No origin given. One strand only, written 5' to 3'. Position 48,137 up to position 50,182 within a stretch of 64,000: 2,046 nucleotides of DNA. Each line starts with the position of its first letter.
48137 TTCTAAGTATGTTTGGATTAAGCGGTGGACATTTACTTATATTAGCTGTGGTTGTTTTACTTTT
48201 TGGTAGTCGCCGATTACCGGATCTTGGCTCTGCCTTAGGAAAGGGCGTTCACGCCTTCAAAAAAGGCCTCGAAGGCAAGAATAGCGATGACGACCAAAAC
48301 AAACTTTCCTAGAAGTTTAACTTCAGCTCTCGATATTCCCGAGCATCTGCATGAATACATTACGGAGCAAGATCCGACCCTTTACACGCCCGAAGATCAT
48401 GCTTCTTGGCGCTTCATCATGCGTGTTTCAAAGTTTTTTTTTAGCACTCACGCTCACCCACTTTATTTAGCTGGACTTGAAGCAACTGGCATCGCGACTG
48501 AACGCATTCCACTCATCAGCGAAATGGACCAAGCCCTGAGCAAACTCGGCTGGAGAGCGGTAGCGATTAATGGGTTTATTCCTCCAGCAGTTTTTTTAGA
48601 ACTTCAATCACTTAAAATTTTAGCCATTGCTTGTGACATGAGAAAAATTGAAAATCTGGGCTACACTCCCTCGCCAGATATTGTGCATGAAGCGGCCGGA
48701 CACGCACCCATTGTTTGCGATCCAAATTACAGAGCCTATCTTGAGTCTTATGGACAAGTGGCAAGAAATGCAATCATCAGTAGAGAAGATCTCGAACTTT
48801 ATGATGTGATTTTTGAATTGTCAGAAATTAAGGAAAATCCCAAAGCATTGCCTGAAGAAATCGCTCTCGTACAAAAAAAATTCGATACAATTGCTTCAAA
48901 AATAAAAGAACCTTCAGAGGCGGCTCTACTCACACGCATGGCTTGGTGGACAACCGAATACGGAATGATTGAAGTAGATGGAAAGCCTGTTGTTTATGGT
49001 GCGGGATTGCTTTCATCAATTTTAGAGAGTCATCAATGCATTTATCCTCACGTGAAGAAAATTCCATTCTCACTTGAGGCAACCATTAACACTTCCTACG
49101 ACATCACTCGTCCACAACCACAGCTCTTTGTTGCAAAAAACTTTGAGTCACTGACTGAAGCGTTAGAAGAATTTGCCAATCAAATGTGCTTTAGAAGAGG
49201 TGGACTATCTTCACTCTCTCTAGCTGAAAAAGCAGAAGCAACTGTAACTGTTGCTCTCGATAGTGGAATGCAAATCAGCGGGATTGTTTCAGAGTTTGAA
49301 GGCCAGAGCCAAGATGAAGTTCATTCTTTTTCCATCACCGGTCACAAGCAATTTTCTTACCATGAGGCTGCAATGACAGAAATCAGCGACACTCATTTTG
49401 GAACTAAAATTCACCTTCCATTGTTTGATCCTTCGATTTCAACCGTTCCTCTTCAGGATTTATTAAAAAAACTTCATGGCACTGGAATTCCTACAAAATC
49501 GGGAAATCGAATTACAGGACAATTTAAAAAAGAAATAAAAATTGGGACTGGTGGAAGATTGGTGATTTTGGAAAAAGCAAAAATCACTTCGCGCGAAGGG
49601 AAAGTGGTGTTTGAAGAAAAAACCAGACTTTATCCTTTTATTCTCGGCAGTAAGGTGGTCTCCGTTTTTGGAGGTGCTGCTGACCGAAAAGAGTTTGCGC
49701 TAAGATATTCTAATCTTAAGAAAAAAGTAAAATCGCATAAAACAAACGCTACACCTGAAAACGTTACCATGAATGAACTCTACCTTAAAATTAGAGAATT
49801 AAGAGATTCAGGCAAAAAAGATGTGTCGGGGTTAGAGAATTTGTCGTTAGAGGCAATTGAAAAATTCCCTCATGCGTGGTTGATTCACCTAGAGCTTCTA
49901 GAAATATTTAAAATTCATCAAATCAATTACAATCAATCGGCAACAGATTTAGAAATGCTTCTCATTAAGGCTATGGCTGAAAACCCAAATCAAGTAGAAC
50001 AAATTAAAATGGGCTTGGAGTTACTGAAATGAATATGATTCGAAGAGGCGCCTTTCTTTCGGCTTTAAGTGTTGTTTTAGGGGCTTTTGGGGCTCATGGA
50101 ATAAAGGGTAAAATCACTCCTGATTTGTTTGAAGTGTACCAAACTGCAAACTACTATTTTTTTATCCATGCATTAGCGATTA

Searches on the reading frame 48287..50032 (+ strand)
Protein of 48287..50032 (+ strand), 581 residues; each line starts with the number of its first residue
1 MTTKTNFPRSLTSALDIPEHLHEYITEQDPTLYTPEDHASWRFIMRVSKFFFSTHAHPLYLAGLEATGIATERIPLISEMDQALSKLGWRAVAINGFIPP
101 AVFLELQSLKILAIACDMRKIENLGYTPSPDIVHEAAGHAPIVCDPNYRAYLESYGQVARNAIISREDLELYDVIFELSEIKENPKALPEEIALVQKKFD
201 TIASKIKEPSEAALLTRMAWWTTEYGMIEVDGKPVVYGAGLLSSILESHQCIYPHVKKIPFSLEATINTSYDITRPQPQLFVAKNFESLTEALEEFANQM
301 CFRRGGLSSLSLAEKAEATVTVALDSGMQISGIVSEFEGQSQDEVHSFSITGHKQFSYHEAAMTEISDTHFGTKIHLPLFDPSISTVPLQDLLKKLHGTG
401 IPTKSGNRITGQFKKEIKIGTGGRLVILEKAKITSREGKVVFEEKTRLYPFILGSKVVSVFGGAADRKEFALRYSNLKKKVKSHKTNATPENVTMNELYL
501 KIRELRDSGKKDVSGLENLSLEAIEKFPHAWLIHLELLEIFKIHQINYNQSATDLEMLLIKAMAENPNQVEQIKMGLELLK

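Call 60: search_protein_families(library=pfam, proteins=[window:48287-50032:+], max_evalue=0.00001)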
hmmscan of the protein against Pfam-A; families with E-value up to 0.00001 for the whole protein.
window:48287-50032:+ (581 aa): 1 family
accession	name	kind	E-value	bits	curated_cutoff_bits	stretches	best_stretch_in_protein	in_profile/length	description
PF00351.26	Biopterin_H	-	2.3e-26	93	22.7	2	214-300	202-288/331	Biopterin-dependent aromatic amino acid hydroxylase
